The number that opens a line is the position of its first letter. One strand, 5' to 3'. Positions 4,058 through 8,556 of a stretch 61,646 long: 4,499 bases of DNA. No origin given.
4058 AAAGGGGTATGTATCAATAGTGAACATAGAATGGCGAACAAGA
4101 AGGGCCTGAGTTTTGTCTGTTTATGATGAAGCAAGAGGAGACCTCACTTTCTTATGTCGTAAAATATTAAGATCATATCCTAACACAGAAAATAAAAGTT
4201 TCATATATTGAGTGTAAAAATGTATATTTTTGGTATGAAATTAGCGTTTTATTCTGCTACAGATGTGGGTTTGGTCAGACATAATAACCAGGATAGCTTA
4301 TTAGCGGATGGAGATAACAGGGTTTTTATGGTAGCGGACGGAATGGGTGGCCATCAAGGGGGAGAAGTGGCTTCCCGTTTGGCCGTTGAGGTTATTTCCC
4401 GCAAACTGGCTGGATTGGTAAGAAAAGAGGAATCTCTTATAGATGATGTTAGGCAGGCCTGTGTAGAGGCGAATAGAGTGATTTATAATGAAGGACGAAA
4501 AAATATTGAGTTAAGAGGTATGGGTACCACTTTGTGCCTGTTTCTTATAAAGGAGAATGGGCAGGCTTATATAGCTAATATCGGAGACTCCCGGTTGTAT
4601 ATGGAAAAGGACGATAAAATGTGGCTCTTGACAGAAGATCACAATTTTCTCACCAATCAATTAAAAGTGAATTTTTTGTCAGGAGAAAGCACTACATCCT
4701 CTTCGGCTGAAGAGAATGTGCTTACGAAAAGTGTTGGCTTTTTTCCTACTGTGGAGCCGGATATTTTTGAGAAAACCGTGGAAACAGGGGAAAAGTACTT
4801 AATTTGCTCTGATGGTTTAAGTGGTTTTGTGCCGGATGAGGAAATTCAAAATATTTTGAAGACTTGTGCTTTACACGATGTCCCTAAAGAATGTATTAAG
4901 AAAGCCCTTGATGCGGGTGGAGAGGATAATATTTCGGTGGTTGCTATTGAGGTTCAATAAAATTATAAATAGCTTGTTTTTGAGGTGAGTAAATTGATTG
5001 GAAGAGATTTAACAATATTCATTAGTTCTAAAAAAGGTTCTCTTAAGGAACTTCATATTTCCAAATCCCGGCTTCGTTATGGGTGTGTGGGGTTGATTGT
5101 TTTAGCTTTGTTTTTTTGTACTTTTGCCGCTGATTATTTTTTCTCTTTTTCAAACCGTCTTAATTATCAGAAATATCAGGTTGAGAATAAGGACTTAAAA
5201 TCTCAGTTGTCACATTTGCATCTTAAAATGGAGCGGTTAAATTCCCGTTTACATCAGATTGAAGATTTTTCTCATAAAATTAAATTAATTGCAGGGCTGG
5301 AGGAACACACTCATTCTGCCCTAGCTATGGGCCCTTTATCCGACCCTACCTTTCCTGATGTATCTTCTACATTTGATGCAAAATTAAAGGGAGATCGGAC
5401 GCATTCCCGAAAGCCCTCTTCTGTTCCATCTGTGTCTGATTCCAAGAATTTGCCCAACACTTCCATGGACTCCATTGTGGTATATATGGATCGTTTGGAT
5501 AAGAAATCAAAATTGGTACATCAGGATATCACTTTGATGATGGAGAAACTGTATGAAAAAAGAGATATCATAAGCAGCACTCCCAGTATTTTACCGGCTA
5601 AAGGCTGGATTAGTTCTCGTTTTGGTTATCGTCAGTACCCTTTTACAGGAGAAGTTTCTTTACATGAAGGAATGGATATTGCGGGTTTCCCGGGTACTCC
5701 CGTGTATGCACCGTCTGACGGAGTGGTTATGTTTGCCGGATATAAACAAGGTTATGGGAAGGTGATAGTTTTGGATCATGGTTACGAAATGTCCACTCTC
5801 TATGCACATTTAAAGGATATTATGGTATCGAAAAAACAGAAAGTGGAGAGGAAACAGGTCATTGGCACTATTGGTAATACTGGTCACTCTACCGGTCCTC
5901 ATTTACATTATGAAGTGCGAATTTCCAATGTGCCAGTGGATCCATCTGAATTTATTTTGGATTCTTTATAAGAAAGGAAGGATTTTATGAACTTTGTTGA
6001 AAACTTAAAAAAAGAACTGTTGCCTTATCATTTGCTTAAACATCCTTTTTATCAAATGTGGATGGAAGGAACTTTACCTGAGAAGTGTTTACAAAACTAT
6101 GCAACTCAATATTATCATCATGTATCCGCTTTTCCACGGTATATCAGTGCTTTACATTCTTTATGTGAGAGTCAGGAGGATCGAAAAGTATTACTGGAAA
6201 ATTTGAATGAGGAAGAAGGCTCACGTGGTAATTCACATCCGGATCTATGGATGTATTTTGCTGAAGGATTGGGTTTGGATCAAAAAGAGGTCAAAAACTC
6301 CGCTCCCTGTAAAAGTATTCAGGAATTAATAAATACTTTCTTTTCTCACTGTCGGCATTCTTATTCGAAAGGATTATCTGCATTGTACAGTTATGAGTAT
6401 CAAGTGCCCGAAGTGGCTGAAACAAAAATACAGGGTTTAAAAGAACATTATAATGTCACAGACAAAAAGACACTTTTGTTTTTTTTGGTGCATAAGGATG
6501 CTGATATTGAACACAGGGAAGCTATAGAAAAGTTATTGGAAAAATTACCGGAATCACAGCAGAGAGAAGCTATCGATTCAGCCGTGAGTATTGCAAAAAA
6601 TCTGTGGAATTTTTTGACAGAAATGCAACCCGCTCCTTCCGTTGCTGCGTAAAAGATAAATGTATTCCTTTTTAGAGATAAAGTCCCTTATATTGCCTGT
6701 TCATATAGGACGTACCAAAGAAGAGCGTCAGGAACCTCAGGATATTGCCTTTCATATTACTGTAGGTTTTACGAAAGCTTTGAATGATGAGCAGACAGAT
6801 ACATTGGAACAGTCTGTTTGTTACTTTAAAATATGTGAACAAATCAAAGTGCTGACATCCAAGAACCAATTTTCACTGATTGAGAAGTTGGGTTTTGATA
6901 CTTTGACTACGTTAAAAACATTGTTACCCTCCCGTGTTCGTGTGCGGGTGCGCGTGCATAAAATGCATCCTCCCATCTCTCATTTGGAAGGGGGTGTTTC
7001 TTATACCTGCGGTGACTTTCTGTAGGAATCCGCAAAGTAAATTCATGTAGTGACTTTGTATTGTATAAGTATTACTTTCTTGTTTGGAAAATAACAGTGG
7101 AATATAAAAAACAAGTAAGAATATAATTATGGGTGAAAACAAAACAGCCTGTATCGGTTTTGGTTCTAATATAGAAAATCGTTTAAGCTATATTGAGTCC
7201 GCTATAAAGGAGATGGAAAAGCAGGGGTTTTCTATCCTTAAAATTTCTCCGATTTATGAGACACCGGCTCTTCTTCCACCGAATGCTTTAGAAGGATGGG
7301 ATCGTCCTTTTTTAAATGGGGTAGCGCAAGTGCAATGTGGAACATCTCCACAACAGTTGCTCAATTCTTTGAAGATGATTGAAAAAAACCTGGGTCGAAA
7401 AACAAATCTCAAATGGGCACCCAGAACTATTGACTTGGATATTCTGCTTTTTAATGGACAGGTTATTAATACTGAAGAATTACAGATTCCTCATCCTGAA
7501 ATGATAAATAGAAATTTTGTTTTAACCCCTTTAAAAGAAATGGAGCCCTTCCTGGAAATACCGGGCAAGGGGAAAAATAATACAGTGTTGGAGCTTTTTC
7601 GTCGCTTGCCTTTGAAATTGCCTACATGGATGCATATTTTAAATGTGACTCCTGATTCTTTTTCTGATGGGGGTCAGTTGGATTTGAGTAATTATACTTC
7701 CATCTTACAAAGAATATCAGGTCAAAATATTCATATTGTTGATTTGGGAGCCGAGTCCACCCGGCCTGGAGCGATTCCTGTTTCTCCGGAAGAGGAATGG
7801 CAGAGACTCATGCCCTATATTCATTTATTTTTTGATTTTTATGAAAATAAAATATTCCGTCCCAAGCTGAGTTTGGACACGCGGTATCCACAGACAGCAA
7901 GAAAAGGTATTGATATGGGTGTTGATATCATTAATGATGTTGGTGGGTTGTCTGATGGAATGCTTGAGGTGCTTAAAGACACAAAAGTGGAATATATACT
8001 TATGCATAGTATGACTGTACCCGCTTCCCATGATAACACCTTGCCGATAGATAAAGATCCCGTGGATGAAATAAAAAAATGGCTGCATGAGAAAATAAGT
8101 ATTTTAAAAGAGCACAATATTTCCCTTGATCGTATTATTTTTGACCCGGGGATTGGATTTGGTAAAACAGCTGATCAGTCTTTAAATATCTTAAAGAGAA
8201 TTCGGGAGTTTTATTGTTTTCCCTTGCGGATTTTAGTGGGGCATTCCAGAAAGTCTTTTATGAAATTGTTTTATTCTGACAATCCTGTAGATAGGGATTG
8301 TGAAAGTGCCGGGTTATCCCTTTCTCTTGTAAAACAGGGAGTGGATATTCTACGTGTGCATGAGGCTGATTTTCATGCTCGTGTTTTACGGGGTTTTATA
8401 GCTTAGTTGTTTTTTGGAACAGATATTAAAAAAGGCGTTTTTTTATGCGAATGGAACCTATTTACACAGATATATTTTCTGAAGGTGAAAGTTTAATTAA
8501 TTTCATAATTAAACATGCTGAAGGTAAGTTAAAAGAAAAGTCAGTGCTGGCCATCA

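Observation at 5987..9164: Complete Chlamydia/Wolbachia-type alternative folate cassette (CADD-folB-folKP-CofE-like ligase) in an apparently non-chlamydial host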

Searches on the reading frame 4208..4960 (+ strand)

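Call 3: search_protein_families(library=pfam, proteins=[window:4208-4960:+])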
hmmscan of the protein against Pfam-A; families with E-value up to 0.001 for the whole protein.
window:4208-4960:+ (250 aa): 3 families
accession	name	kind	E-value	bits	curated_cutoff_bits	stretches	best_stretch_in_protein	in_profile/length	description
PF13672.11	PP2C_2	-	8.9e-20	71.6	24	1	25-218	10-189/209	Protein phosphatase 2C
PF00481.26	PP2C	-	4.3e-11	43.4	20.3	1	26-146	23-141/255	Protein phosphatase 2C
PF07228.17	SpoIIE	-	5.3e-05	23.7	25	0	172-249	104-191/192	Stage II sporulation protein E (SpoIIE)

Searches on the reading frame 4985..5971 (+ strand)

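Call 3: search_protein_families(library=pfam, proteins=[window:4985-5971:+])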
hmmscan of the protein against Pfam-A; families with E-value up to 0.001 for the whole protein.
window:4985-5971:+ (328 aa): 1 family
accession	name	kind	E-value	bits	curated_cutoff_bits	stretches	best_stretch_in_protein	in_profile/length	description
PF01551.29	Peptidase_M23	-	1.9e-35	121.4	28.7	1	226-320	2-96/96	Peptidase family M23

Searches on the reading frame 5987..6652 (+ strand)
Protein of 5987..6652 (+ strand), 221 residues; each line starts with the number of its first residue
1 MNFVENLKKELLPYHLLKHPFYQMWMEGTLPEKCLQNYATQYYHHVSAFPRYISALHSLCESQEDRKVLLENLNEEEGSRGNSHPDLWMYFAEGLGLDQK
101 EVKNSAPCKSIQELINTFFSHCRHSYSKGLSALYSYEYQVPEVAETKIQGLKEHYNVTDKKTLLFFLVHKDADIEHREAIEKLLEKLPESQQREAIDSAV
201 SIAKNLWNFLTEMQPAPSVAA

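Call 3: search_protein_families(library=pfam, proteins=[window:5987-6652:+])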
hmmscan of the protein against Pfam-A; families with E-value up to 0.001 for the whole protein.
window:5987-6652:+ (221 aa): 2 families
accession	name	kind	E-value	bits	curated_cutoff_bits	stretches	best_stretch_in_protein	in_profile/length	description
PF14518.11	Haem_oxygenas_2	-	6.5e-28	98.2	28.9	1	36-196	1-166/177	Iron-containing redox enzyme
PF03070.21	TENA_THI-4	-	6.5e-25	88.6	22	1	17-213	12-207/210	TENA/THI-4/PQQC family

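Call 4: search_protein_families(library=ncbifam, proteins=[window:5987-6652:+])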
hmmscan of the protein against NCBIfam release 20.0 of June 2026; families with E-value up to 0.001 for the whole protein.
window:5987-6652:+ (221 aa): 3 families
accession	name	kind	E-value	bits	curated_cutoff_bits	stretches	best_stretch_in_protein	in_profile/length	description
TIGR04305.1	fol_rel_CADD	subfamily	1.9e-82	276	200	1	3-214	1-211/212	CADD family putative folate metabolism protein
TIGR02111.1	PQQ_syn_pqqC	equivalog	2.3e-12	46.9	240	1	14-213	18-220/239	pyrroloquinoline-quinone synthase PqqC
TIGR04306.1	salvage_TenA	equivalog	3.5e-06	26.8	130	1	17-200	9-188/208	thiaminase II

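Call 13: find_homologous_proteins(query=window:5987-6652:+)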
Query window:5987-6652:+ (221 aa): 2126 proteins with E <= 0.001 among 2274 candidates; the best 120 are listed.
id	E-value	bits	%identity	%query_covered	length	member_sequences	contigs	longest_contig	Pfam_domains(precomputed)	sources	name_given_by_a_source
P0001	5.8e-146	502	100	100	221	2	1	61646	PF03070.22,PF14518.12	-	-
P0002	4.9e-134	463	92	100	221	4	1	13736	PF03070.22,PF14518.12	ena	-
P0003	2.5e-125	434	87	100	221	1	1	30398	PF03070.22,PF14518.12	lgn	-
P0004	3.0e-123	428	84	100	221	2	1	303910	PF03070.22,PF14518.12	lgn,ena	-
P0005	2.5e-122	425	83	100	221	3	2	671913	PF03070.22,PF14518.12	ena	-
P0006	7.6e-120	416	81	100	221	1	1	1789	PF03070.22,PF14518.12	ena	-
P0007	4.2e-119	414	81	100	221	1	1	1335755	PF03070.22,PF14518.12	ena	-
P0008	7.3e-119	413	81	100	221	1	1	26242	PF03070.22,PF14518.12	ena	-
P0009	9.2e-118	410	79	100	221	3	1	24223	PF03070.22,PF14518.12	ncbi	-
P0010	1.4e-117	409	80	100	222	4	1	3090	PF03070.22,PF14518.12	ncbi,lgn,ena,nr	ncbi:MAG: CADD family putative folate metabolism protein [Oligoflexia bacterium]|nr:CADD family puta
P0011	1.7e-116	406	79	100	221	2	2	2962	PF03070.22,PF14518.12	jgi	-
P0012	4.1e-114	398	77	100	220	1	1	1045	PF03070.22,PF14518.12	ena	-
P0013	2.7e-113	395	78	100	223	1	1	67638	PF03070.22,PF14518.12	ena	-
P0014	5.2e-113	394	77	99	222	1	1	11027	PF03070.22,PF14518.12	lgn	-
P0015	1.1e-112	393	76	100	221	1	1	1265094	PF03070.22,PF14518.12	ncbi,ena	-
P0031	1.2e-94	334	50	95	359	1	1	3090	PF00531.29,PF03070.22,PF14518.12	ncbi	-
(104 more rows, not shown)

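Call 20: search_solved_structures(query=window:5987-6652:+, show_alignments=2)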
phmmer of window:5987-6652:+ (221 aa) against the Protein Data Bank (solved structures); distinct sequences matched with E-value up to 0.001: 11.
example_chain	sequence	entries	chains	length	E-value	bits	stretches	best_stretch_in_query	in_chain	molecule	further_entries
1rcw_A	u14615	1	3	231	1.8e-44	155.3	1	1-212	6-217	CT610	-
8va9_A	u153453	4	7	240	4.6e-44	154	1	1-211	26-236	4-aminobenzoate synthase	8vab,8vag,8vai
9pj4_A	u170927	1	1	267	5e-35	124.5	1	13-211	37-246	4-aminobenzoate synthase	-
1otw_A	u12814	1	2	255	6.7e-08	35.8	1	13-213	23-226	Coenzyme PQQ synthesis protein C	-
3hml_A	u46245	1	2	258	6.7e-08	35.8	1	13-213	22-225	Pyrroloquinoline-quinone synthase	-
1otv_A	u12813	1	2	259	7e-08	35.7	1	13-213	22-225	Coenzyme PQQ synthesis protein C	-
3hlx_A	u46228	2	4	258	7.3e-08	35.7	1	13-213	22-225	Pyrroloquinoline-quinone synthase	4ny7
5vrc_A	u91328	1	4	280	4.7e-07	33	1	14-211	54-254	Bifunctional coenzyme PQQ synthesis protein C/D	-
3hnh_A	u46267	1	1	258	5.5e-07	32.8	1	13-213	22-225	Pyrroloquinoline-quinone synthase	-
5vrd_D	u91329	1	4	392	1.2e-06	31.7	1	14-211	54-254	Bifunctional coenzyme PQQ synthesis protein C/D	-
7twa_A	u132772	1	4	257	1.3e-05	28.4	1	9-184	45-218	4-chloro-allylglycine synthase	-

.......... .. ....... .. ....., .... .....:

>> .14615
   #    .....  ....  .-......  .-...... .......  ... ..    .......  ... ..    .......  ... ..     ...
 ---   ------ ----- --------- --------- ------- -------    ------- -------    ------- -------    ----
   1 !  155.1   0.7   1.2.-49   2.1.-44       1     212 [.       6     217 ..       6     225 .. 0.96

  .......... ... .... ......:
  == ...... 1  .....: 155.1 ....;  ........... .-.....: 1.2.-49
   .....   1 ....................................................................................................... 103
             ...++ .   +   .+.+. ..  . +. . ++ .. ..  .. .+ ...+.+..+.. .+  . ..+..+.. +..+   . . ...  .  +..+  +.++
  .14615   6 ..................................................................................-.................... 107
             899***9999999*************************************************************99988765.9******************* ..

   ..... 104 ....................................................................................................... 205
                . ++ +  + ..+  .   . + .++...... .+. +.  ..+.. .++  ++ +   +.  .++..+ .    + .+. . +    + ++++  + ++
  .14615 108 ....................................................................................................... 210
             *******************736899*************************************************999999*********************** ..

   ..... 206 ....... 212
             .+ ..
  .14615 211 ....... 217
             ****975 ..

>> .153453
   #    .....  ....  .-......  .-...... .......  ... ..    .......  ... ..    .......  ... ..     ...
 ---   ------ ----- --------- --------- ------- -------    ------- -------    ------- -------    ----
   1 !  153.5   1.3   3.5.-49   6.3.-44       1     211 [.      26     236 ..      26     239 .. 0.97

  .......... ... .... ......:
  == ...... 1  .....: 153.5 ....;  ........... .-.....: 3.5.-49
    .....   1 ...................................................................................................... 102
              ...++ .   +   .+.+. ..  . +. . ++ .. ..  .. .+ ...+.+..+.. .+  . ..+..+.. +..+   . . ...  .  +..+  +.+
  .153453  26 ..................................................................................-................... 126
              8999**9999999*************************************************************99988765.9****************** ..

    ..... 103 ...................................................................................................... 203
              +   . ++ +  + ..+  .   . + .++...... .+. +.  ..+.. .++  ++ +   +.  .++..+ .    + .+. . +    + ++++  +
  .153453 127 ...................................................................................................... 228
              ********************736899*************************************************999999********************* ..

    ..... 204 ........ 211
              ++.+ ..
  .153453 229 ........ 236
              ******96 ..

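Call 67: search_protein_families(library=pfam, proteins=[P0031], max_evalue=0.001)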
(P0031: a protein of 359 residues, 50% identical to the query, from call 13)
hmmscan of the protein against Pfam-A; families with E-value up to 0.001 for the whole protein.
P0031 (359 aa): 4 families
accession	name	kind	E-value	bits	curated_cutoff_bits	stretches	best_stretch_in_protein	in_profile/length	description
PF14518.11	Haem_oxygenas_2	-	8e-38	130.4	28.9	2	36-198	2-167/177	Iron-containing redox enzyme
PF03070.21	TENA_THI-4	-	4.3e-27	95.7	22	2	16-208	12-204/210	TENA/THI-4/PQQC family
PF00531.28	Death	-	2.1e-06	28.2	22.6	0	218-254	10-55/86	Death domain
PF08806.17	Sep15_SelM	-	0.00093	19.6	26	0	213-255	35-72/75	Sep15/SelM redox domain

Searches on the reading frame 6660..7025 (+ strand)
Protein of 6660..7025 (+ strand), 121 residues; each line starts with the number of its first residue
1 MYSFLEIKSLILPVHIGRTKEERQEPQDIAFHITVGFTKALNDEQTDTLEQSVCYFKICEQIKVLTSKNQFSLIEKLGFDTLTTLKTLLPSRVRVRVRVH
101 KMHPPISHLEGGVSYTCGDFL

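Call 3: search_protein_families(library=pfam, proteins=[window:6660-7025:+])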
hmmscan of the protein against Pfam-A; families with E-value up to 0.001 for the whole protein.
window:6660-7025:+ (121 aa): 1 family
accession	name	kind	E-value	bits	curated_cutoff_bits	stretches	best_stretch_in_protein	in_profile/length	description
PF02152.23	FolB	-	7e-17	62.4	31.8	1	6-113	2-108/113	Dihydroneopterin aldolase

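Call 4: search_protein_families(library=ncbifam, proteins=[window:6660-7025:+])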
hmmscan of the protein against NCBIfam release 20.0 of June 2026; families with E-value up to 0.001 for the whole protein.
window:6660-7025:+ (121 aa): 3 families
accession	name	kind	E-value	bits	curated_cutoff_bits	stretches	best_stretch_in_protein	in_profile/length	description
TIGR00526.1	folB_dom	domain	2.7e-18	66.3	45.05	1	5-117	4-115/122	FolB domain-containing protein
TIGR00525.1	folB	equivalog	2.7e-14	53.6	72.15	1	5-108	3-105/116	dihydroneopterin aldolase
NF008418.0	PRK11245.1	equivalog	6.1e-11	42.5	152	1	5-103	8-104/121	dihydroneopterin triphosphate 2'-epimerase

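Call 50: search_solved_structures(query=window:6660-7025:+, show_alignments=2, max_evalue=0.01)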
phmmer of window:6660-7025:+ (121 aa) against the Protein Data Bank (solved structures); distinct sequences matched with E-value up to 0.01: 2.
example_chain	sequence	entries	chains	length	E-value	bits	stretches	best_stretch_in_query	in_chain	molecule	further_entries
1b9l_A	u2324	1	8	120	0.00022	25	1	4-85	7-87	PROTEIN (EPIMERASE)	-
4aey_A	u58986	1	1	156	0.0085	19.9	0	5-103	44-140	D-ERYTHRO-7,8-DIHYDRONEOPTERIN TRIPHOSPHATE EPIMERASE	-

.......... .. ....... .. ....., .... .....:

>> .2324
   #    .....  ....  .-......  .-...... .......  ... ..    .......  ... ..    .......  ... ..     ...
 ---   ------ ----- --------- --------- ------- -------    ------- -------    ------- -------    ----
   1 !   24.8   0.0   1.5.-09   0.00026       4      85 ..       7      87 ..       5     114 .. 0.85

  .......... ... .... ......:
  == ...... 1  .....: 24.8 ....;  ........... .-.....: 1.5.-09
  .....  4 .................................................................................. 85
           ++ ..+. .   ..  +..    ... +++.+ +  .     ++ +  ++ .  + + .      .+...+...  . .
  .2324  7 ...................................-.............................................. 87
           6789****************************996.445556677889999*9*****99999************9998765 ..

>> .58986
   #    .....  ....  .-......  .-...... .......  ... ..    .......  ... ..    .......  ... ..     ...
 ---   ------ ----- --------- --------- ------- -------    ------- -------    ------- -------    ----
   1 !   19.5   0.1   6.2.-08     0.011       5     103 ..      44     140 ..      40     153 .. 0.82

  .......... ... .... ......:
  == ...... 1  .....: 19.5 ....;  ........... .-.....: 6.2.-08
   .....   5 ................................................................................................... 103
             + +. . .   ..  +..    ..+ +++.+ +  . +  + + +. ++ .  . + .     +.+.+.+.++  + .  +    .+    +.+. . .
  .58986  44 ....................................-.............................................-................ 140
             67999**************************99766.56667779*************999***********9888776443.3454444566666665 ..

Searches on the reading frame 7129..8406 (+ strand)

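Call 3: search_protein_families(library=pfam, proteins=[window:7129-8406:+])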
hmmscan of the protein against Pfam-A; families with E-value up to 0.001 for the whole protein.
window:7129-8406:+ (425 aa): 2 families
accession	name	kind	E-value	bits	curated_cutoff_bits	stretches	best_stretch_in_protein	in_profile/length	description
PF00809.28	Pterin_bind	-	7.2e-59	199.8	25.5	1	168-411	1-244/244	Pterin binding enzyme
PF01288.25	HPPK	-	4.1e-34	117.9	25.7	1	9-140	2-116/116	7,8-dihydro-6-hydroxymethylpterin-pyrophosphokinase (HPPK)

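Call 4: search_protein_families(library=ncbifam, proteins=[window:7129-8406:+])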
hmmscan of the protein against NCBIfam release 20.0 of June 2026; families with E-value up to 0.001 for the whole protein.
window:7129-8406:+ (425 aa): 9 families
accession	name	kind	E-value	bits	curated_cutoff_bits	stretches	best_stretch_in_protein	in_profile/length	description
TIGR01496.1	DHPS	equivalog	2.4e-68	230.6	162.6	1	168-421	3-253/258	dihydropteroate synthase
NF008625.0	PRK11613.1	equivalog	7.6e-44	149.9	455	1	159-413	9-259/282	dihydropteroate synthase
TIGR01498.1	folK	equivalog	6.2e-36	123.4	54.1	1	8-140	2-128/128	2-amino-4-hydroxy-6-hydroxymethyldihydropteridine diphosphokinase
NF033502.0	Sul4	exception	1.5e-31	110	600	1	168-421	8-270/277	sulfonamide-resistant dihydropteroate synthase Sul4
NF000295.1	Sul2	exception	1.2e-24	87.5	575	1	169-413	9-251/271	sulfonamide-resistant dihydropteroate synthase Sul2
NF007595.0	PRK10239.1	equivalog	3e-24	85.6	252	1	7-154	4-148/159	2-amino-4-hydroxy-6-hydroxymethyldihydropteridine diphosphokinase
NF010692.0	PRK14092.1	equivalog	8.9e-23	80.8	234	1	5-152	8-149/163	2-amino-4-hydroxy-6-hydroxymethyldihydropteridine diphosphokinase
NF000296.1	Sul3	exception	1.6e-22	80.4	475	1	169-413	6-249/263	sulfonamide-resistant dihydropteroate synthase Sul3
NF000294.1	Sul1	exception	1.3e-21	77.6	600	1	168-412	4-248/278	sulfonamide-resistant dihydropteroate synthase Sul1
